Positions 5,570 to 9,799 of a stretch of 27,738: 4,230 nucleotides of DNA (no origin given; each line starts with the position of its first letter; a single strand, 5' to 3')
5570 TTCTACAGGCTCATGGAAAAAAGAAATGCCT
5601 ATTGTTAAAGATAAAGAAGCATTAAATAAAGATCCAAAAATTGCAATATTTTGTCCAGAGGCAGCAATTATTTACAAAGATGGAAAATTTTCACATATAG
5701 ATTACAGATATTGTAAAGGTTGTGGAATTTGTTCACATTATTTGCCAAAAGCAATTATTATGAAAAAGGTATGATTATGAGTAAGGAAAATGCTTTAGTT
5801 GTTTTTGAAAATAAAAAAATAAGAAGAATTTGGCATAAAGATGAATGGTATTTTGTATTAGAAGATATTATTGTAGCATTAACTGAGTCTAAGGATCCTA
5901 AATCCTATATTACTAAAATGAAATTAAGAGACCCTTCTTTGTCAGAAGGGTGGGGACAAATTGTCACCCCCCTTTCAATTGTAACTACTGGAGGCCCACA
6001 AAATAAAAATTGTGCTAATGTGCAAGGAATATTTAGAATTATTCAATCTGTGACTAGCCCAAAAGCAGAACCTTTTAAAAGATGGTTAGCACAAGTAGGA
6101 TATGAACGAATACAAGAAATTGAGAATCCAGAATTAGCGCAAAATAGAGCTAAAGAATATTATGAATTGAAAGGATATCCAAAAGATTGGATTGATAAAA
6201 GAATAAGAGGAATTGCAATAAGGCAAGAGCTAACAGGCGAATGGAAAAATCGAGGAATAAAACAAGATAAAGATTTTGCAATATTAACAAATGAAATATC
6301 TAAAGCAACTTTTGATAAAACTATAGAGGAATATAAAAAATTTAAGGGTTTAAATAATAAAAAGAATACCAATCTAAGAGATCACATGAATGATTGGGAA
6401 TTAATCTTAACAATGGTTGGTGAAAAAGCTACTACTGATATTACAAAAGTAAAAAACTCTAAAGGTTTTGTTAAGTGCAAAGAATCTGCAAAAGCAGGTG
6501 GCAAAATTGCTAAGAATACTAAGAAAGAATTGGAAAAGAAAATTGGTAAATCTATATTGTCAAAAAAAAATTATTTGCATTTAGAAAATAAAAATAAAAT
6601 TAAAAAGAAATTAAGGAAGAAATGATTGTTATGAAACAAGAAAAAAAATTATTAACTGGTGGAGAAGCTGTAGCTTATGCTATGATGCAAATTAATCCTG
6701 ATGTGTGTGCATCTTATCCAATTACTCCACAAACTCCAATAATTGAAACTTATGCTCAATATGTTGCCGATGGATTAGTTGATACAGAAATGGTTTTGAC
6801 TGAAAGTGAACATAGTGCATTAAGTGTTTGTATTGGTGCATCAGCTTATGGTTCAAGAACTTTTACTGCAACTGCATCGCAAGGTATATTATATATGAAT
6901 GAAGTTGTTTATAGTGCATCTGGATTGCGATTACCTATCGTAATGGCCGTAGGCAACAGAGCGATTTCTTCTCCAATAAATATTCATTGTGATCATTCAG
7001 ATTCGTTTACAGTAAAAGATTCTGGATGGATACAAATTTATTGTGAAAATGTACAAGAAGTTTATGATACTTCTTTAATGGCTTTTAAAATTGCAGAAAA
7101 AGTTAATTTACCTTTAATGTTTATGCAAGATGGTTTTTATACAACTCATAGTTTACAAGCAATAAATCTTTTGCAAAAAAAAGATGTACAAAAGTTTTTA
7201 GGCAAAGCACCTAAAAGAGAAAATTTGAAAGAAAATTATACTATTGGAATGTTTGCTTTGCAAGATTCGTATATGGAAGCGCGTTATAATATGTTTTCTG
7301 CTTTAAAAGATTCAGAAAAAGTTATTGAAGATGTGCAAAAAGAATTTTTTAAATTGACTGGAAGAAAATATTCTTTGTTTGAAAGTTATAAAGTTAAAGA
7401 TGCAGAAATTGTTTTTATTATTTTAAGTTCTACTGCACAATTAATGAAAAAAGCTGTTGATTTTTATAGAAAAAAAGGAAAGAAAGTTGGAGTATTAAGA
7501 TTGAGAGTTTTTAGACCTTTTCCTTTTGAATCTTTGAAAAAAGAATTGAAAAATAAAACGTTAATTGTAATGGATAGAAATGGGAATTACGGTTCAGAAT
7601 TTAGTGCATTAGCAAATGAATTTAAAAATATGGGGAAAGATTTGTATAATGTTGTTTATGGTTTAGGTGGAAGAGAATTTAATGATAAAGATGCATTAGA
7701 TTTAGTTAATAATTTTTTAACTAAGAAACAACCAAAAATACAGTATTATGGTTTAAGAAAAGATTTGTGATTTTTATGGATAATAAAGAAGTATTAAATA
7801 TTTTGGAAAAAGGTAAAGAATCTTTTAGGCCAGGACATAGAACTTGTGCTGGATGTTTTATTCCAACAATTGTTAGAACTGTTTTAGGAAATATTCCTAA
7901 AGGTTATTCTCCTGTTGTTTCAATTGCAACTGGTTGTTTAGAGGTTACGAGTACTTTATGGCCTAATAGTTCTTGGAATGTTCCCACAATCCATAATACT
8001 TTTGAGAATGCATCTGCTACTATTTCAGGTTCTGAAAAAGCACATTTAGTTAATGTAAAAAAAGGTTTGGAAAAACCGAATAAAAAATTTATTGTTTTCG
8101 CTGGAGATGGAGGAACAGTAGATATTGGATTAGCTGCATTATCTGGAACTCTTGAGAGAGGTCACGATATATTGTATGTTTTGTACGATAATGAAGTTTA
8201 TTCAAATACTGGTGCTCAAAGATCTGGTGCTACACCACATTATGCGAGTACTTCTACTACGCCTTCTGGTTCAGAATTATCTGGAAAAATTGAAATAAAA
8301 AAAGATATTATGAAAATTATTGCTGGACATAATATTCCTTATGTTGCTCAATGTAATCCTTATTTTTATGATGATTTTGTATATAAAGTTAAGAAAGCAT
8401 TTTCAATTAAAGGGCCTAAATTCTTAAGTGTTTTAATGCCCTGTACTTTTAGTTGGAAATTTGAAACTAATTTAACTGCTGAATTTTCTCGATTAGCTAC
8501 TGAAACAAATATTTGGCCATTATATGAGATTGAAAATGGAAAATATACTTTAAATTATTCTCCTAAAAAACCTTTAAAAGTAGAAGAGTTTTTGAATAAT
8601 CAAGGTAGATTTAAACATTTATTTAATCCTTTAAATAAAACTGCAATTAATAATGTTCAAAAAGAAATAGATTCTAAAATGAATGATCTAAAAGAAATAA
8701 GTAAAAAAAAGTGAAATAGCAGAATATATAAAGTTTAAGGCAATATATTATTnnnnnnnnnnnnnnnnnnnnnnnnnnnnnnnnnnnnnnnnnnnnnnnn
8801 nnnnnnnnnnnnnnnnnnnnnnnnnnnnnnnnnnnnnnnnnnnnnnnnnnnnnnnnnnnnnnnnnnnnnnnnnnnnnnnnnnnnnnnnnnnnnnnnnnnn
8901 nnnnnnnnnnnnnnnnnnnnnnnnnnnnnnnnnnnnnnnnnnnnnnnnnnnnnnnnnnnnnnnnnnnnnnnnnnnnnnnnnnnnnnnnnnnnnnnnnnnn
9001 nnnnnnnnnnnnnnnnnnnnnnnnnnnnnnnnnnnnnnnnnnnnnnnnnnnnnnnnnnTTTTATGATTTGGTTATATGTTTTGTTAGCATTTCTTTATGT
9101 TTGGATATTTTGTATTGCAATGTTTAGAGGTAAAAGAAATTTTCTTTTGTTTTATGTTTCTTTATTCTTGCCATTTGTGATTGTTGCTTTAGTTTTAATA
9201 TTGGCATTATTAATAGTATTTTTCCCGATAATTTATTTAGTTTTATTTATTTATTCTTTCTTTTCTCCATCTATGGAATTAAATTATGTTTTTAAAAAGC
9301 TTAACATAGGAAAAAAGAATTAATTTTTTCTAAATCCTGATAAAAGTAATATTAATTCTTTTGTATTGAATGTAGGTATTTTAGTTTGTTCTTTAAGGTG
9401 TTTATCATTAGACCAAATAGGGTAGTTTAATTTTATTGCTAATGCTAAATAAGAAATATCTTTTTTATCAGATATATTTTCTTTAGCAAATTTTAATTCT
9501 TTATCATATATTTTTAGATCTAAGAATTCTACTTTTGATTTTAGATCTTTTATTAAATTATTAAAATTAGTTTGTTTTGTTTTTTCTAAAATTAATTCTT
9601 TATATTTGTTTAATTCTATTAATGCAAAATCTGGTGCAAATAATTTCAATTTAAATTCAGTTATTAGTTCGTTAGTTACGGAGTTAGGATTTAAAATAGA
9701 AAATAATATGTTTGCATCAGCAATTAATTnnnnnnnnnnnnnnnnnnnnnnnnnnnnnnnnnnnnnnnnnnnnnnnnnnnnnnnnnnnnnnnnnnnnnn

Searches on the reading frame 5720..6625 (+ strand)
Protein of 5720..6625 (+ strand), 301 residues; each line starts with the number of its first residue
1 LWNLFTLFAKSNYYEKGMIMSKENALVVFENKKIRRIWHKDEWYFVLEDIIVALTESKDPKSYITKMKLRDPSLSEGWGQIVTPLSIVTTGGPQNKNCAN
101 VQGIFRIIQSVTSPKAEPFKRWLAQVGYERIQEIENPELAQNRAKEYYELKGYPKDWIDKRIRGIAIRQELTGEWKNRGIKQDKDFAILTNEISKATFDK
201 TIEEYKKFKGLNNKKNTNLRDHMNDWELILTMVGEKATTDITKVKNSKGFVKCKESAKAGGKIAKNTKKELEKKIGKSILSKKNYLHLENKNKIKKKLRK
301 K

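Call 50: search_protein_families(library=pfam, proteins=[window:5720-6625:+], max_evalue=0.01)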
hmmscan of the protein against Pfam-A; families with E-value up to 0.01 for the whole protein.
window:5720-6625:+ (301 aa): 1 family
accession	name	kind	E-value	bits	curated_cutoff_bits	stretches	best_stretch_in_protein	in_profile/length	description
PF02498.22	Bro-N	-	4.3e-11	43.7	25.6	1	33-125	1-92/96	BRO family, N-terminal domain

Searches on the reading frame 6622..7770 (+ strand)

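Call 50: search_protein_families(library=pfam, proteins=[window:6622-7770:+], max_evalue=0.01)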
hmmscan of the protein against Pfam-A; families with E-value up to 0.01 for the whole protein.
window:6622-7770:+ (382 aa): 3 families
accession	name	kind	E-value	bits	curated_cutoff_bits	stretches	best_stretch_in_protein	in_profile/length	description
PF01855.24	POR_N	-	3.6e-68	230.2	27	1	20-239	2-230/231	Pyruvate flavodoxin/ferredoxin oxidoreductase, thiamine diP-bdg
PF17147.9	PFOR_II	-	6.3e-22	78.3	27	1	261-356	1-100/102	Pyruvate:ferredoxin oxidoreductase core domain II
PF02780.25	Transketolase_C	-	9.9e-05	22.7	25.9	1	259-344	8-99/124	Transketolase, C-terminal domain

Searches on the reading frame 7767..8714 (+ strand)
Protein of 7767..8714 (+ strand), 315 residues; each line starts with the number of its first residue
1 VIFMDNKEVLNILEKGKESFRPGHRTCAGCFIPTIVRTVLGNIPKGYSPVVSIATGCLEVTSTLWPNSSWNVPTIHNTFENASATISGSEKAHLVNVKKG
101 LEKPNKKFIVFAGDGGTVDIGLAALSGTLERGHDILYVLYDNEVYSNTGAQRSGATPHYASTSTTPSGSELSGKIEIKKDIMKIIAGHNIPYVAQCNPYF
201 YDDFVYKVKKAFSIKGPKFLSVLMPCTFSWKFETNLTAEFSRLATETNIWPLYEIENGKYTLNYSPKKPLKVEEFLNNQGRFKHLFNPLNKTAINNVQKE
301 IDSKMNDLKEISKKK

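Call 50: search_protein_families(library=pfam, proteins=[window:7767-8714:+], max_evalue=0.01)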
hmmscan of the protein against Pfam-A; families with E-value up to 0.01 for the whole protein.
window:7767-8714:+ (315 aa): 1 family
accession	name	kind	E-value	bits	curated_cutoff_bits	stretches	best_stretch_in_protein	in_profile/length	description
PF02775.26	TPP_enzyme_C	-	5e-19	69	21.9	1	55-222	2-151/151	Thiamine pyrophosphate enzyme, C-terminal TPP binding domain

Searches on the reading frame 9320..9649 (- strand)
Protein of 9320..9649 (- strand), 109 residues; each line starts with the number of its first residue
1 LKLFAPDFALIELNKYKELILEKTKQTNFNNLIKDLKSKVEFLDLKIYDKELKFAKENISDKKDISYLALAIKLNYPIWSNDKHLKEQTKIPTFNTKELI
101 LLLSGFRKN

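Call 50: search_protein_families(library=pfam, proteins=[window:9320-9649:-], max_evalue=0.01)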
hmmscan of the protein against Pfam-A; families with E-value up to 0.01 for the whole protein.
window:9320-9649:- (109 aa): 2 families
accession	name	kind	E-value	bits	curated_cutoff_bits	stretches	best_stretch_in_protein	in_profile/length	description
PF10130.15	PIN_2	-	2.3e-16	60.7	22.4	1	2-86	28-116/133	PIN domain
PF21563.3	Mcp40H-20_sensor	-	0.0026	18.5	27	1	23-64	13-54/112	Methyl-accepting chemotaxis sensory transducer, class 40H, sensor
